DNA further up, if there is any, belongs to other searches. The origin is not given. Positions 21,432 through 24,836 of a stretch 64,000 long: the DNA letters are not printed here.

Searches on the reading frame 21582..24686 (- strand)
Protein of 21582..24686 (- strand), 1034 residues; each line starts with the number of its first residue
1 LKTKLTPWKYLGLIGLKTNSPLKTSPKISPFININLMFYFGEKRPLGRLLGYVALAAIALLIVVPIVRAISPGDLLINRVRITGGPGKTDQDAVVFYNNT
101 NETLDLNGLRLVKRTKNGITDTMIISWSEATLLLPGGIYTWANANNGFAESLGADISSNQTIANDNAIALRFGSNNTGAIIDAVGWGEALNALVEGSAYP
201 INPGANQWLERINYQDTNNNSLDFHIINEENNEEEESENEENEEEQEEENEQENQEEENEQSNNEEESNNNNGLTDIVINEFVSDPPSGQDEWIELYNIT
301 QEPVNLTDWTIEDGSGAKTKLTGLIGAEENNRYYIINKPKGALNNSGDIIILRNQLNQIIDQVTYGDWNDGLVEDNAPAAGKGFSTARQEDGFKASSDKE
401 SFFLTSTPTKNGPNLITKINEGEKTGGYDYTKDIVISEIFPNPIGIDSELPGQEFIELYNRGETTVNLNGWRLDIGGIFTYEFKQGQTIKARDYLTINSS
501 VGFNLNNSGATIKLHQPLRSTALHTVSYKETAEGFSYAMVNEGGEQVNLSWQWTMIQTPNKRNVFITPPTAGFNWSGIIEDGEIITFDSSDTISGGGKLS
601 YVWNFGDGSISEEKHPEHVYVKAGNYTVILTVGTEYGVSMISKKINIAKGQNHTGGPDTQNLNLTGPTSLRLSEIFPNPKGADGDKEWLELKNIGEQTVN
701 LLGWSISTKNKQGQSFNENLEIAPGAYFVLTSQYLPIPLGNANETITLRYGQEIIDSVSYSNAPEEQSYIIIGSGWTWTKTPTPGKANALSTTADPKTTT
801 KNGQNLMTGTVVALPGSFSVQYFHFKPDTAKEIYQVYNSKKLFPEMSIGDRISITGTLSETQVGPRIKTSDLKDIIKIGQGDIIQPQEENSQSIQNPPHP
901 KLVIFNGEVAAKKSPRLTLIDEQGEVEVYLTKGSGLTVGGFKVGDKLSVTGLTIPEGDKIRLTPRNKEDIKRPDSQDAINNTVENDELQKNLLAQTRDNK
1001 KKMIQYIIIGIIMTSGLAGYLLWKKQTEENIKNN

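Call 82: search_protein_families(library=pfam, proteins=[window:21582-24686:-], max_evalue=0.01)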
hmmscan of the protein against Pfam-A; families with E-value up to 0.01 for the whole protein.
window:21582-24686:- (1034 aa): 5 families
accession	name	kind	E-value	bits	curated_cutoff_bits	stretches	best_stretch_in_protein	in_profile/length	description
PF00932.25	LTD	-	2.7e-53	179.4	34.3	4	275-366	6-108/109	Lamin Tail Domain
PF18911.6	PKD_4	-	3.4e-16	59.5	27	1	568-644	3-80/85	PKD domain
PF00801.26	PKD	-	1.2e-10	41.7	23.5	1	579-637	11-70/80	PKD domain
PF18202.7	TQ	-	0.0017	19.2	23.8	0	741-810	12-82/127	T-Q ester bond containing domain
PF01336.31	tRNA_anti-codon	-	0.0031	17.9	27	0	839-874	38-74/75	OB-fold nucleic acid binding domain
